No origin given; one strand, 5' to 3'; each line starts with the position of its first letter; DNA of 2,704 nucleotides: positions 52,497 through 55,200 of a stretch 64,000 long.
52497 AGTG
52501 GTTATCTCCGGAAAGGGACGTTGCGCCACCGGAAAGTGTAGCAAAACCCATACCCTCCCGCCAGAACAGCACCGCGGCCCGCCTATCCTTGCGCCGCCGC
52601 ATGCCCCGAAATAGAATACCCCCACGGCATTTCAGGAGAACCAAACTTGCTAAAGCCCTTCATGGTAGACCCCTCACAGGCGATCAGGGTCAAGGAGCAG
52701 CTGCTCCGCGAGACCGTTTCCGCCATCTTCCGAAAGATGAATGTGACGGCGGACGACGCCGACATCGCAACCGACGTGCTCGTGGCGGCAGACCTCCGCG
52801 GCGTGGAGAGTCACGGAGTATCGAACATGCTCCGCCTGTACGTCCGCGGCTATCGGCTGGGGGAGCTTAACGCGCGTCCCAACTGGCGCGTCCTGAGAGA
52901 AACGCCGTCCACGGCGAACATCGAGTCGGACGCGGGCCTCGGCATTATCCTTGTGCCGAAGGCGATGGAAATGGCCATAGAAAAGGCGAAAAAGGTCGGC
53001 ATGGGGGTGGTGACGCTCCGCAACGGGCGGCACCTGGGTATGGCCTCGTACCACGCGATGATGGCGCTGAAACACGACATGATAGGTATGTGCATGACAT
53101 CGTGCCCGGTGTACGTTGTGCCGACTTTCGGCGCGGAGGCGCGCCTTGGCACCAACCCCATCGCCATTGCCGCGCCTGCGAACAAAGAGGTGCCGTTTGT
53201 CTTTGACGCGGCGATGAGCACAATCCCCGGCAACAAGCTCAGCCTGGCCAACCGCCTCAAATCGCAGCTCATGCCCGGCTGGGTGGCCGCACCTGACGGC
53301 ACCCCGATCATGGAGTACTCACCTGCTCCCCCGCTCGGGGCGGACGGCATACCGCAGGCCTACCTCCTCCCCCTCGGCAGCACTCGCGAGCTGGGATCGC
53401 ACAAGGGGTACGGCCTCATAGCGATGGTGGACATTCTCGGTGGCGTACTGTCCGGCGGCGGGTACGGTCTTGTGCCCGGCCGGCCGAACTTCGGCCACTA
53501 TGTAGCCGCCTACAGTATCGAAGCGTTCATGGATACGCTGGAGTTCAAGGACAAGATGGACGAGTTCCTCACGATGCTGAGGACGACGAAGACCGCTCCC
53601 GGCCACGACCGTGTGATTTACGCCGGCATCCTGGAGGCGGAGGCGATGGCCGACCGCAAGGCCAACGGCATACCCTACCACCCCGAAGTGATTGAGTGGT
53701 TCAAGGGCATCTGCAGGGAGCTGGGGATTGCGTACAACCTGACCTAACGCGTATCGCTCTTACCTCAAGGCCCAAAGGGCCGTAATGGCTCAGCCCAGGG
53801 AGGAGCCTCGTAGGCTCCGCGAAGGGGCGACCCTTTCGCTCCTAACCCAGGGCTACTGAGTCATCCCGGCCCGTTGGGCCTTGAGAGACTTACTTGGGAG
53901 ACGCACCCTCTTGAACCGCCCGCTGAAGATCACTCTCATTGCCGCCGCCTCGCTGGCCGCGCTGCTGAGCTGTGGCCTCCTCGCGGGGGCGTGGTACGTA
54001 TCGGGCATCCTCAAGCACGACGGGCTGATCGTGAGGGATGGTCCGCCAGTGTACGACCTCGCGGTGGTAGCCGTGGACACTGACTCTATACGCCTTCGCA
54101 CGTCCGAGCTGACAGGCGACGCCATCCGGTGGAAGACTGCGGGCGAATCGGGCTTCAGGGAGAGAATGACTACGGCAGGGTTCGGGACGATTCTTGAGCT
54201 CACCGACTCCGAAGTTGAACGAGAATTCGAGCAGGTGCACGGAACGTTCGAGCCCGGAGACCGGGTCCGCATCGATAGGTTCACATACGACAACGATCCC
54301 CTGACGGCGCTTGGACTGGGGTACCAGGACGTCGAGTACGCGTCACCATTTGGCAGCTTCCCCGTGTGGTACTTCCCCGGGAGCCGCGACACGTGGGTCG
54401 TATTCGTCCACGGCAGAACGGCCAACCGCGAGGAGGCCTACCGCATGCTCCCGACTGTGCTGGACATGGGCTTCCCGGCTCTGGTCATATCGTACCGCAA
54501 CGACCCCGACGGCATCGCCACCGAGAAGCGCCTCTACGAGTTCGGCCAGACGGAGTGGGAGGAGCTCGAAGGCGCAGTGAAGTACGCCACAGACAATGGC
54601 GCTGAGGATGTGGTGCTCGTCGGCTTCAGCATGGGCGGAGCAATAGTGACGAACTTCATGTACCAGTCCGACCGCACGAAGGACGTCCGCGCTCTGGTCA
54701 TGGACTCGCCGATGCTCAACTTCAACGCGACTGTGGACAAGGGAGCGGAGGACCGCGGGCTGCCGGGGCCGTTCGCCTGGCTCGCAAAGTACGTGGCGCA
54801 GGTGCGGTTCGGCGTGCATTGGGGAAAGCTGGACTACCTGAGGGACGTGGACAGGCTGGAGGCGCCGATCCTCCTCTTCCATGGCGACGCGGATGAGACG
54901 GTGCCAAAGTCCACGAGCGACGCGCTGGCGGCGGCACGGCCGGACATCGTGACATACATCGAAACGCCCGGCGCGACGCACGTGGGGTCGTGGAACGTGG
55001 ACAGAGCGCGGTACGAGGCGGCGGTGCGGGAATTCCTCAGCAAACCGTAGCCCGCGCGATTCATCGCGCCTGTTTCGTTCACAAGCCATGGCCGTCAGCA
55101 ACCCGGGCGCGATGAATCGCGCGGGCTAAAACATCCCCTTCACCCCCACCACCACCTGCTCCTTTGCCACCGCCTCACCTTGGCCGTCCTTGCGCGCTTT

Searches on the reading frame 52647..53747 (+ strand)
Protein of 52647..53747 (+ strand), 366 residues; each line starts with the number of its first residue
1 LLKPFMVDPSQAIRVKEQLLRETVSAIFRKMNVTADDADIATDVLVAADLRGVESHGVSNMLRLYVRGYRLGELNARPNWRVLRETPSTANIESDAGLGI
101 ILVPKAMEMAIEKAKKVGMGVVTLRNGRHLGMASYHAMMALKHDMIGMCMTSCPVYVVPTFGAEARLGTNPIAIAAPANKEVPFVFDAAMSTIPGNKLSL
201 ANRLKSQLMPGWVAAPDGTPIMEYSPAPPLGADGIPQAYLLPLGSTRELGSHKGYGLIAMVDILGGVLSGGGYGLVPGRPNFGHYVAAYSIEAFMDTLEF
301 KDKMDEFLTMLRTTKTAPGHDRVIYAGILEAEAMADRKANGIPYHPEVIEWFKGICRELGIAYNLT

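Call 58: search_protein_families(library=pfam, proteins=[window:52647-53747:+], max_evalue=0.001)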
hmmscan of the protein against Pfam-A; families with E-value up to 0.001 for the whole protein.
window:52647-53747:+ (366 aa): 1 family
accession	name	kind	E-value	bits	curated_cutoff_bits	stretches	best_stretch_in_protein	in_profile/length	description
PF02615.19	Ldh_2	-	2.7e-96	323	38.8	1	17-350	3-330/333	Malate/L-lactate dehydrogenase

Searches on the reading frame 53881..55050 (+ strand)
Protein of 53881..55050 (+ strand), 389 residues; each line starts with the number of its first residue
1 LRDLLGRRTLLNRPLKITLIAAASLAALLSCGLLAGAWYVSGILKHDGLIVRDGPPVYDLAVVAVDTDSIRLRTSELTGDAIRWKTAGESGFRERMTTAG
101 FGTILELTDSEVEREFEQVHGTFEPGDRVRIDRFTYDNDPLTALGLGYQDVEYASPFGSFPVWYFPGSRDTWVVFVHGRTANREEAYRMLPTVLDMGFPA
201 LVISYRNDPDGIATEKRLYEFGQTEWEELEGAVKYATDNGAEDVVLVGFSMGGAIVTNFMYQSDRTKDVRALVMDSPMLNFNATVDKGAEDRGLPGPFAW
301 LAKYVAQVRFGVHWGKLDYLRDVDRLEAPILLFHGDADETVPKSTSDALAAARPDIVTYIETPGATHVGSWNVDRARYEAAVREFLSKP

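Call 58: search_protein_families(library=pfam, proteins=[window:53881-55050:+], max_evalue=0.001)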
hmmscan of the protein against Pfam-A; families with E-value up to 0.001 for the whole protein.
window:53881-55050:+ (389 aa): 7 families
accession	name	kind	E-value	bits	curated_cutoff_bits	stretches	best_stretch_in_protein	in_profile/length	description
PF00561.26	Abhydrolase_1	-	8.7e-13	48.9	25.8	1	172-286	2-111/245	alpha/beta hydrolase fold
PF12146.15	Hydrolase_4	-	7.8e-12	45.4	27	1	237-292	71-118/239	Serine aminopeptidase, S33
PF12697.13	Abhydrolase_6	-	4.8e-11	44.2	26.3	1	173-376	1-212/217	Alpha/beta hydrolase family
PF20434.5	BD-FAE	-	0.00014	21.9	26.8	0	261-351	125-213/215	BD-FAE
PF03959.19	FSH1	-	0.00022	21.4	21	1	232-365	92-198/211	Serine hydrolase (FSH1)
PF02230.22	Abhydrolase_2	-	0.00082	19.7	23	0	240-264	103-127/217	Phospholipase/Carboxylesterase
PF00326.27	Peptidase_S9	-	0.00088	19.3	22.6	0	222-385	41-205/213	Prolyl oligopeptidase family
